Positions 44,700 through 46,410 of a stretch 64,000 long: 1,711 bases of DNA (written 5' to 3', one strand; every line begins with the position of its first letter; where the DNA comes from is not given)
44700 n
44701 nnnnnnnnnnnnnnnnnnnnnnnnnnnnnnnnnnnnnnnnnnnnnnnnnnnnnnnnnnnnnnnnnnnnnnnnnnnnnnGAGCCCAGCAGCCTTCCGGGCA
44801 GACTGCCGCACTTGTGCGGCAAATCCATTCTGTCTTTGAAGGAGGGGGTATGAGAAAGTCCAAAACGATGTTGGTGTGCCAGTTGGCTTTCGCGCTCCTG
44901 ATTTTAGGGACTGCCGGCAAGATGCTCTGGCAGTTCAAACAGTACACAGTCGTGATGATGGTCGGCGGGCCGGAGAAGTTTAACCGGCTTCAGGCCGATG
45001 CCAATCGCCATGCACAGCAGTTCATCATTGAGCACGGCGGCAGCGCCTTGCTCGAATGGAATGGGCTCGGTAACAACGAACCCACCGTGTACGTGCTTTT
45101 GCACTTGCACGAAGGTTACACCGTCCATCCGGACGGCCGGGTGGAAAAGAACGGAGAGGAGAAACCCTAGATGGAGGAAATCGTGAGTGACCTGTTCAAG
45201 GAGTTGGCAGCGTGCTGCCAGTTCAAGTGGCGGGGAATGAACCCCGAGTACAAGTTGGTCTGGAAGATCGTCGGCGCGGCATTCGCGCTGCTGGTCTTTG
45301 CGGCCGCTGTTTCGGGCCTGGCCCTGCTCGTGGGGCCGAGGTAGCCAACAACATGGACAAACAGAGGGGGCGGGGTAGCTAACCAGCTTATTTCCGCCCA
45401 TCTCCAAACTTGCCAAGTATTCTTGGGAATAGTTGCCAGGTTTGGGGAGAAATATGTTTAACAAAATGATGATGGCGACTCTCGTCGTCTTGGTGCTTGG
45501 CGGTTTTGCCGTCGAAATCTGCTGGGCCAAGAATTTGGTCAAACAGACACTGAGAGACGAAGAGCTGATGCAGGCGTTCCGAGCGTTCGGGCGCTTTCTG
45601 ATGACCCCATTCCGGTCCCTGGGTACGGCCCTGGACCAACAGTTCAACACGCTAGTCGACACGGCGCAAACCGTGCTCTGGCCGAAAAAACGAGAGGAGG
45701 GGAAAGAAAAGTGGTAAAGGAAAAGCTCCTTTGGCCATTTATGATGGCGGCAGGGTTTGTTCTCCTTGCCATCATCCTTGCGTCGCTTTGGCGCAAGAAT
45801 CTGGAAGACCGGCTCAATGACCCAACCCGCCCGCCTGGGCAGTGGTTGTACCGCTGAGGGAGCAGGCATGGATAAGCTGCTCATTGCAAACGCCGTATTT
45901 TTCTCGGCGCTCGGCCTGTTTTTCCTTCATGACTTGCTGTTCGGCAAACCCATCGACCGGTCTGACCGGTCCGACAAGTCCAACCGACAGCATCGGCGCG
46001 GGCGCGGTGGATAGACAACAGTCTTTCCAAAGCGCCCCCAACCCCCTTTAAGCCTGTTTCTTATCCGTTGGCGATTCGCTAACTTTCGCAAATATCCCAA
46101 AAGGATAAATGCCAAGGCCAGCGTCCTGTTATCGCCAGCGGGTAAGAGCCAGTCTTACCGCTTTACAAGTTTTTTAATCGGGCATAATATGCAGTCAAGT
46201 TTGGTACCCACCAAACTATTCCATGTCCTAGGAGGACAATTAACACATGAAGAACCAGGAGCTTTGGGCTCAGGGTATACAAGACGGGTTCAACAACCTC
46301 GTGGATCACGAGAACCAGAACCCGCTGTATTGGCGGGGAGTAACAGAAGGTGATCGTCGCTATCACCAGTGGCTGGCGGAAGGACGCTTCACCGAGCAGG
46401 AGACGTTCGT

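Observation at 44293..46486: GC-rich operon of five overlapping small membrane-protein ORFs behind a 520-nt leader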

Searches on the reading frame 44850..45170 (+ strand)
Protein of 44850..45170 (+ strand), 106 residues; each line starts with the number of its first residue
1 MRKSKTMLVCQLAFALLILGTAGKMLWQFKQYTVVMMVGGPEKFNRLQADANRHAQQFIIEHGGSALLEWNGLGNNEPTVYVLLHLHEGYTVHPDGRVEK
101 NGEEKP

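Call 6: search_protein_families(library=pfam, proteins=[window:44850-45170:+], max_evalue=1)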
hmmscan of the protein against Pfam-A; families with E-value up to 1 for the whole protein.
window:44850-45170:+ (106 aa): 0 families

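Call 9: find_encoding_contigs(protein=window:44850-45170:+, flank=10000, max_places=10)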
Protein window:44850-45170:+ (106 aa): 8 contigs read that carry it; 6 places shown.
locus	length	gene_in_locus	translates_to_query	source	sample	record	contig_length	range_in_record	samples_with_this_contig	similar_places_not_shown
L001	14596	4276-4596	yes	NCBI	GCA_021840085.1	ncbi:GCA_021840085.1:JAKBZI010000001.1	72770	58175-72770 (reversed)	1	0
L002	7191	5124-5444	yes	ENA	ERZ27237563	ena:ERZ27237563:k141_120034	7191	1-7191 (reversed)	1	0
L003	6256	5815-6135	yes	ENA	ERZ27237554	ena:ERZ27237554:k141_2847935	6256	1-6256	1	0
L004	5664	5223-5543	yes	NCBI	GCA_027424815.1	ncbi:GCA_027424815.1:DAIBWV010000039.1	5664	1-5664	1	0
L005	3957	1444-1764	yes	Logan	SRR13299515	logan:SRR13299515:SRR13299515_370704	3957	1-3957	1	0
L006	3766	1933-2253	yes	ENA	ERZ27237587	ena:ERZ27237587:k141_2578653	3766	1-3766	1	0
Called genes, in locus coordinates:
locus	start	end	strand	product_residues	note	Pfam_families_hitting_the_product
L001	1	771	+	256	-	?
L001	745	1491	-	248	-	PF13489:Methyltransf_23, PF08241:Methyltransf_11, PF08242:Methyltransf_12, PF13649:Methyltransf_25, PF13847:Methyltransf_31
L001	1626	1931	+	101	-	PF00166:Cpn10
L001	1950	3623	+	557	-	PF00118:Cpn60_TCP1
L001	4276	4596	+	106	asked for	-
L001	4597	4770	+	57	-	-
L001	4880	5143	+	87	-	-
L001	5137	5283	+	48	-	-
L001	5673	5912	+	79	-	-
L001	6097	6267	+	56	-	PF01783:Ribosomal_L32p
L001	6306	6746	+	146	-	PF01029:NusB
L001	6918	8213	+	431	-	-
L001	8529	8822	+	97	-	PF00216:Bac_DNA_binding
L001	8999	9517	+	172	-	-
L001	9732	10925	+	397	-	PF00438:S-AdoMet_synt_N, PF02772:S-AdoMet_synt_M, PF02773:S-AdoMet_synt_C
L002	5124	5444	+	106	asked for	-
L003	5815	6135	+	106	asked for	-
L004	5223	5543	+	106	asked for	-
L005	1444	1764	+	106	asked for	-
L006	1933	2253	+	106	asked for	-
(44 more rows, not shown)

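Call 12: find_homologous_proteins(query=window:44850-45170:+, max_evalue=10)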
Query window:44850-45170:+ (106 aa): 2 proteins with E <= 10 among 2 candidates.
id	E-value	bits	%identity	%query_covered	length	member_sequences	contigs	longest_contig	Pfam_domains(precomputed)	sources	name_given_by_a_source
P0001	2.4e-66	238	100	100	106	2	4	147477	-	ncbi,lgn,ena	-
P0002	1.7e-56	207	88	100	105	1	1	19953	-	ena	-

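Call 13: find_encoding_contigs(protein=P0002, flank=10000, max_places=10)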
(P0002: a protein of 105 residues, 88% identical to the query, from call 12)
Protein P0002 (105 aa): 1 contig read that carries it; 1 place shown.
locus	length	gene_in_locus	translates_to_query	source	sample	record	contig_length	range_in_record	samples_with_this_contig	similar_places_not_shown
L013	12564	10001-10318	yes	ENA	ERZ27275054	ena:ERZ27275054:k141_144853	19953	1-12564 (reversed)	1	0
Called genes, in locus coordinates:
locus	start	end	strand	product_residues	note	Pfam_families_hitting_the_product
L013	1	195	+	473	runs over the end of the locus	PF13567:DUF4131, PF03772:Competence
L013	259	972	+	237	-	PF00160:Pro_isomerase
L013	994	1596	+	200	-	PF00334:NDK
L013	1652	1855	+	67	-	PF02786:CPSase_L_D2 (weak)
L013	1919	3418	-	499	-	PF13328:HD_4, PF01966:HD (weak), PF04607:RelA_SpoT, PF02824:TGS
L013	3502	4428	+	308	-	PF01149:Fapy_DNA_glyco, PF06831:H2TH, PF06827:zf-FPG_IleRS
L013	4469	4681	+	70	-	-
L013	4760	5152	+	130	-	PF00293:NUDIX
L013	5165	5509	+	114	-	-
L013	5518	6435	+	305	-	-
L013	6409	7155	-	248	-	PF13489:Methyltransf_23, PF01209:Ubie_methyltran (weak), PF08241:Methyltransf_11, PF08242:Methyltransf_12, PF13649:Methyltransf_25, PF13847:Methyltransf_31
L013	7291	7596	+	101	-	PF00166:Cpn10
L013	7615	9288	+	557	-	PF00118:Cpn60_TCP1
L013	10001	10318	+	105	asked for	-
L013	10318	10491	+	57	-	-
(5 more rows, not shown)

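Call 61: search_protein_families(library=phrogs, proteins=[window:44850-45170:+], max_evalue=1)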
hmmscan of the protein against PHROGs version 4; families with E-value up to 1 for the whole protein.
window:44850-45170:+ (106 aa): 0 families

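Call 62: search_protein_families(library=ncbifam, proteins=[window:44850-45170:+], max_evalue=1)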
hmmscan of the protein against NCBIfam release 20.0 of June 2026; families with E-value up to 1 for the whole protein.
window:44850-45170:+ (106 aa): 0 families

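Call 68: search_protein_representatives(alignment_id=A4)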
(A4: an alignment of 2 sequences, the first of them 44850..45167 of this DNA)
Query: 2 sequences, 106 profile positions. Proteins with E-value up to 0.001 (for the whole library): 11; up to 1e-10: 3; up to 1e-30: 1. The best 11 are listed.
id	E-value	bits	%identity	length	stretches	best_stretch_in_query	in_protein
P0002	8.5e-67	238.0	-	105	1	1-106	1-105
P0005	2.0e-21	92.1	-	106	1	3-101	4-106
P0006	1.5e-12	63.5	-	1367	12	69-99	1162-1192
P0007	1.6e-10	57.1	-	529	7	62-100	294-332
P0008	1.8e-06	44.0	-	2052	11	27-85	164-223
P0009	3.0e-06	43.3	-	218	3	52-99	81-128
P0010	1.2e-05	41.3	-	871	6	64-99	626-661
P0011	1.8e-04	37.6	-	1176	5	64-98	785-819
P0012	2.6e-04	37.1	-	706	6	54-98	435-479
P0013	3.5e-04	36.7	-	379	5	9-42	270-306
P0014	9.6e-04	35.2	-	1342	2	66-99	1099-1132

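Call 69: search_protein_families(library=pfam, proteins=[P0005, P0006, P0007, P0009, P0010, P0012], max_evalue=0.01)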
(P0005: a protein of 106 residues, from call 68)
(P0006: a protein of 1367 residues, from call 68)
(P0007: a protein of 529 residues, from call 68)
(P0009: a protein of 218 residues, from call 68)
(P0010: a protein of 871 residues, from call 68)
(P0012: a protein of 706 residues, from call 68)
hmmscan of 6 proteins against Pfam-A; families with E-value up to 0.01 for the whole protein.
P0005 (106 aa): 0 families

P0006 (1367 aa): 20 families
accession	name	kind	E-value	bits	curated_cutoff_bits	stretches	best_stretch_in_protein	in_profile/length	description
PF24575.1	TPR_Slam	-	6.8e-28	97.6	35.2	2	810-879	28-93/104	Surface lipoprotein assembly modifier, N-terminal TPR repeats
PF13428.12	TPR_14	-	7.8e-26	88.4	23.5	0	853-875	21-43/44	Tetratricopeptide repeat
PF13289.12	SIR2_2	-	5.5e-25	88.6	24.5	1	128-267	3-138/141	SIR2-like domain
PF14561.12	TPR_20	-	6.8e-19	68.4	25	0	1291-1338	6-51/90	Tetratricopeptide repeat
PF23914.1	TPR_CcmH_CycH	-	1.1e-16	61.5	42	0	1223-1282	80-136/158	Cytochrome c-type biogenesis protein H TPR domain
PF14559.12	TPR_19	-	1.6e-16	60.8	25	0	1292-1352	10-64/68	Tetratricopeptide repeat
PF21259.3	Rgg_C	-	1.9e-14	54.2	27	0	1280-1340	108-169/182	HTH-type transcriptional regulator Rgg, C-terminal domain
PF20512.3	PMI_typeI_hel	-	2.3e-13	50.9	23.4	0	1312-1347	43-80/88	Phosphomannose isomerase type I, helical insertion domain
PF08899.16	DUF1844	-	6.1e-12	45.9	27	0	762-781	30-49/76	Domain of unknown function (DUF1844)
PF00964.22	Elicitin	-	1.6e-09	38.1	25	0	757-790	10-43/88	Elicitin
PF14300.12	DMP19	-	1.8e-09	38.6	25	0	847-892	47-93/112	DMP19-like protein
PF17928.6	TetR_C_22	-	6.3e-09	36.6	26.4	0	1227-1263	72-108/113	Tetracyclin repressor-like, C-terminal domain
PF25199.1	nSTAND_NTPase5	-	1.2e-08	35.4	34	1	332-432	30-135/145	Novel STAND NTPase 5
PF16549.10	T2SSS_2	-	2.7e-08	34.3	25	0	915-974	36-97/104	Type II secretion system (T2SS) pilotin, S protein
PF17810.6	Arg_decarb_HB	-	5.1e-08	33.5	23.3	0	1054-1081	22-49/84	Arginine decarboxylase helical bundle domain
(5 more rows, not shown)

P0007 (529 aa): 11 families
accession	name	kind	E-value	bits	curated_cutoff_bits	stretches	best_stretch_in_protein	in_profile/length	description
PF00413.30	Peptidase_M10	-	2.4e-49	167.7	24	1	99-257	2-159/159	Matrixin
PF17830.6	STI1-HOP_DP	-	1.4e-10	41.3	29.1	0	341-357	5-21/55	STI1/HOP, DP domain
PF01471.23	PG_binding_1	-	1.5e-08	35.1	23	1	28-77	10-57/57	Putative peptidoglycan binding domain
PF16242.11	Pyrid_ox_like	-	2.5e-05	24.3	28.8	0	322-361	35-75/149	Pyridoxamine 5'-phosphate oxidase like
PF15590.11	Imm27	-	0.00015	22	27.3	0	513-528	33-48/67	Immunity protein 27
PF01583.26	APS_kinase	-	0.0024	18.4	21.1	0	355-375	117-137/152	Adenylylsulphate kinase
PF01400.30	Astacin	-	0.004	17.3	22.5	0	212-227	80-95/189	Astacin (Peptidase family M12A)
PF13582.12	Reprolysin_3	-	0.0054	17.7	22.4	1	212-227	108-123/123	Metallo-peptidase family M12B Reprolysin-like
PF20174.4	DUF6540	-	0.0055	17.5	27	0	365-381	26-42/120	Family of unknown function (DUF6540)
PF16108.10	DUF4826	-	0.0064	17.2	22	0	263-292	100-129/129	Domain of unknown function (DUF4826)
PF16313.11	DUF4953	-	0.01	15.5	24.2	0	213-226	16-29/316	Met-zincin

P0009 (218 aa): 3 families
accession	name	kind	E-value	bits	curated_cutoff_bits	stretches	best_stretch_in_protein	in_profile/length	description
PF13619.11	KTSC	-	8e-05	22.7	25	0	123-145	22-44/58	KTSC domain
PF10658.14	DUF2484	-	0.00052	20.7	25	0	169-194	35-60/76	Protein of unknown function (DUF2484)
PF19193.6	Tectonin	-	0.0037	17.2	30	1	35-180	53-195/216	Tectonin domain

P0010 (871 aa): 3 families
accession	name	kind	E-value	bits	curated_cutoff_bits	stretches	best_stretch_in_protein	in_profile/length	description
PF19193.6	Tectonin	-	2.5e-09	37.4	30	0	676-823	63-207/216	Tectonin domain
PF14607.12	GxDLY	-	0.0008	19.7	27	0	726-754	71-98/146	N-terminus of Esterase_SGNH_hydro-type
PF21927.1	McpB_HAMP_2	-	0.0086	16.6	27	0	602-616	9-23/49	Methyl-accepting chemotaxis protein McpB, second HAMP domain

P0012 (706 aa): 2 families
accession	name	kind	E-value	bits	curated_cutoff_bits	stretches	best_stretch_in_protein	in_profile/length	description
PF00960.24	Neocarzinostat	-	5.7e-37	126.5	25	3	196-282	2-92/110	Neocarzinostatin family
PF01833.30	TIG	-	1.7e-06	28.3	20.9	0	196-219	5-31/84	IPT/TIG domain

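Call 72: find_encoding_contigs(protein=P0005, flank=6000, max_places=4)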
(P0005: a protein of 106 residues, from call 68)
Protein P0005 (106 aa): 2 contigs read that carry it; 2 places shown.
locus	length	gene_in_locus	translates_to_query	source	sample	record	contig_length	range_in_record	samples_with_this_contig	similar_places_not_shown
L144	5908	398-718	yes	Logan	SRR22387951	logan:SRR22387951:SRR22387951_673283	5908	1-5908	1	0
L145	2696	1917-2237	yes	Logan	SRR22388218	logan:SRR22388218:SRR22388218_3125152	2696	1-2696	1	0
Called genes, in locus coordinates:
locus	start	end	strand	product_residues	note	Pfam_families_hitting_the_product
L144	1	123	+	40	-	?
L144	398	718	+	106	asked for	-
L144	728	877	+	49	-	-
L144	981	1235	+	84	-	-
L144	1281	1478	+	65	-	-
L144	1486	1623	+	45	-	-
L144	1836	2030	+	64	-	-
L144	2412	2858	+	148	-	PF01029:NusB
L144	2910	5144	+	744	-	PF00932:LTD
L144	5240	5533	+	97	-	PF00216:Bac_DNA_binding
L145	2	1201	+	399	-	?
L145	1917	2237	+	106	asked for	-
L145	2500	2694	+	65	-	?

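Call 81: predict_structure(alignment_id=A5)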
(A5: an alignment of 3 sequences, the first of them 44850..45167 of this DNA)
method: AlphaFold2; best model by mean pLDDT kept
length: 106 residues; sequences in the alignment: 3
mean_pLDDT: 75.0   pTM: 0.58
mean pLDDT of the five models: 75.0, 74.0, 74.0, 45.2, 44.5
residues with pLDDT >= 90: 3; 70-90: 68; 50-70: 30; < 50: 5
segments of 3 or more residues with pLDDT < 50: 104-106
pLDDT, mean of each block of 10 residues (from residue 1): 63 71 67 72 85 89 78 70 80 87 54
secondary structure, 60 per line:
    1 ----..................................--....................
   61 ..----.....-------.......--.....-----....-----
elements in order: H5-38 H41-62 E67-71 E79-85 E88-92 E98-101

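Call 84: fold_search(model_id=the predicted structure, library=pdb)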
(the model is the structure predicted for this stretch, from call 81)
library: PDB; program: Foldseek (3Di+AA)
matches with E <= 10: 249; with E <= 0.001: 0
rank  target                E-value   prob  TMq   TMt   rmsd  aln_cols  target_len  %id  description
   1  1ylx_A                6.7e-01  0.12  0.23  0.24  10.8        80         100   11  Crystal Structure of a Protein of Unknown Function from Bacillus stearothermophilus (released 2005-05-31)
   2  9x86                  7.1e-01  0.06  0.16  0.09  10.6        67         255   22  Crystal Structure of dehydratase ApmL in Amipurimycin biosynthesis (released 2026-04-08)
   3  8t1l_L                8.5e-01  0.12  0.24  0.07  11.6        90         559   13  Atomic model of the mammalian mouse Mediator complex with CKM module (released 2024-07-03)
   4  7lbm_n                9.7e-01  0.16  0.28  0.13  12.6        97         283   10  Structure of the human Mediator-bound transcription pre-initiation complex (released 2021-03-24)
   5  2lra_MODEL_1_A        1.1e+00  0.25  0.31  0.37   5.0        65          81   25  NMR Structure of Signal Sequence Deleted (SSD) Rv0603 Protein from Mycobacterium tuberculosis without N-termin (released 2013-05-22)
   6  8t1i_L                1.2e+00  0.12  0.23  0.06  12.5        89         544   10  Atomic model of the mammalian Mediator complex with MED26 subunit (released 2024-06-12)
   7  7nvr_p                1.4e+00  0.33  0.33  0.24   4.5        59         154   10  Human Mediator with RNA Polymerase II Pre-initiation complex (released 2021-05-05)
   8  6iin_A                1.5e+00  0.08  0.21  0.08  13.2        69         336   12  USP14 catalytic domain with IU1-248 (released 2018-12-19)
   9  3viq_A                1.6e+00  0.09  0.20  0.18  17.8        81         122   18  Crystal structure of Swi5-Sfr1 complex from fission yeast (released 2012-08-22)
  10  5i5h                  1.7e+00  0.11  0.20  0.08   7.1        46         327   15  Ecoli global domain 245-586 (released 2016-08-17)
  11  7emf_0                1.8e+00  0.15  0.34  0.17  14.1       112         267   10  Human Mediator (deletion of MED1-IDR) in a Tail-extended conformation (released 2021-05-05)
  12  6xlp_A                1.8e+00  0.10  0.20  0.05   6.8        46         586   15  Structure of the essential inner membrane lipopolysaccharide-PbgA complex (released 2020-08-26)
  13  6iik_A                1.8e+00  0.08  0.24  0.09  13.7        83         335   16  USP14 catalytic domain with IU1 (released 2018-12-12)
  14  7v6t_A                2.2e+00  0.12  0.24  0.20   7.3        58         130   10  Crystal structure of bacterial peptidase (released 2022-08-24)
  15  6kui_A                2.2e+00  0.10  0.23  0.15  11.6        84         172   15  Active conformation of HslV from Staphylococcus aureus. (released 2020-07-15)
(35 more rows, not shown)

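Call 100: search_protein_families(library=padloc, proteins=[window:44850-45170:+], max_evalue=0.1)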
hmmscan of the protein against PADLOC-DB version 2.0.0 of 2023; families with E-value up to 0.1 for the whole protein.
window:44850-45170:+ (106 aa): 0 families

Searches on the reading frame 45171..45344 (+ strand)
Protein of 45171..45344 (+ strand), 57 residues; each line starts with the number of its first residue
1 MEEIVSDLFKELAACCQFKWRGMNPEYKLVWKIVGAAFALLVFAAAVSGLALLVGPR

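Call 6: search_protein_families(library=pfam, proteins=[window:45171-45344:+], max_evalue=1)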
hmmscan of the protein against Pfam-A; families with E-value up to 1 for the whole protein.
window:45171-45344:+ (57 aa): 2 families
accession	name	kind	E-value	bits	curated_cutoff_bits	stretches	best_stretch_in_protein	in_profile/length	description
PF09955.14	DUF2189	-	0.011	16.4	26.2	1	24-54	95-125/126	Predicted integral membrane protein (DUF2189)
PF19071.5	DUF5767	-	0.23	12.1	26.9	1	7-41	45-78/84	Family of unknown function (DUF5767)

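Call 61: search_protein_families(library=phrogs, proteins=[window:45171-45344:+], max_evalue=1)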
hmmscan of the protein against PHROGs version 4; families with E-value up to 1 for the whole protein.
window:45171-45344:+ (57 aa): 0 families

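Call 62: search_protein_families(library=ncbifam, proteins=[window:45171-45344:+], max_evalue=1)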
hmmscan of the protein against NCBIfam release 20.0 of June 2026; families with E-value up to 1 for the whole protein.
window:45171-45344:+ (57 aa): 1 family
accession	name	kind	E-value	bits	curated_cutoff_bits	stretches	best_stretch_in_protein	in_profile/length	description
TIGR01069.2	mutS2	equivalog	0.22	9.8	400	1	13-41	464-492/790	endonuclease MutS2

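Call 100: search_protein_families(library=padloc, proteins=[window:45171-45344:+], max_evalue=0.1)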
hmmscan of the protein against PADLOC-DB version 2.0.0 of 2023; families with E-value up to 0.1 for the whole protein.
window:45171-45344:+ (57 aa): 0 families

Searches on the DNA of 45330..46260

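Call 56: search_rna_families(source=window, start=45330, end=46260, threshold=evalue, max_evalue=10)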
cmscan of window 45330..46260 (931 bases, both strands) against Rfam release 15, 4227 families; matches with E-value up to 10: 2.
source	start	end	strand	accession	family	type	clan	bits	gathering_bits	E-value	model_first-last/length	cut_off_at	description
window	45938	45989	-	RF00658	mir-21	Gene; miRNA;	-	20.1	52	0.1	1-72/72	no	mir-21 microRNA precursor family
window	46154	46175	-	RF01098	RF_site9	Cis-reg; frameshift_element;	-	18.1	70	2.2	1-50/50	no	Gag/pro ribosomal frameshift site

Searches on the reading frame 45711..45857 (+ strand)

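Call 6: search_protein_families(library=pfam, proteins=[window:45711-45857:+], max_evalue=1)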
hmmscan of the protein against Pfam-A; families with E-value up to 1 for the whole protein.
window:45711-45857:+ (48 aa): 2 families
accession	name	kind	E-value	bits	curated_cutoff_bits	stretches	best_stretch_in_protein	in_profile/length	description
PF04911.17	ATP-synt_J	-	0.019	15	24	1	5-38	8-41/51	ATP synthase j chain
PF17505.7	DUF5437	-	0.19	12.2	27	1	15-40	4-29/60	Family of unknown function (DUF5437)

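Call 61: search_protein_families(library=phrogs, proteins=[window:45711-45857:+], max_evalue=1)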
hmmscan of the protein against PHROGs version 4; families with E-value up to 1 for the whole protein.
window:45711-45857:+ (48 aa): 0 families

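Call 62: search_protein_families(library=ncbifam, proteins=[window:45711-45857:+], max_evalue=1)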
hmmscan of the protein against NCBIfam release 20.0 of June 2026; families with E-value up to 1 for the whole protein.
window:45711-45857:+ (48 aa): 1 family
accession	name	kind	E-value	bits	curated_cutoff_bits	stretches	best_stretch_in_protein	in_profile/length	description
TIGR03943.1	TIGR03943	equivalog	0.18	11.2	88.8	1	7-31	13-37/221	TIGR03943 family putative permease subunit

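Call 100: search_protein_families(library=padloc, proteins=[window:45711-45857:+], max_evalue=0.1)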
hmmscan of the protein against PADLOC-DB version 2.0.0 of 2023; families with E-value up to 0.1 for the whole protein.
window:45711-45857:+ (48 aa): 0 families
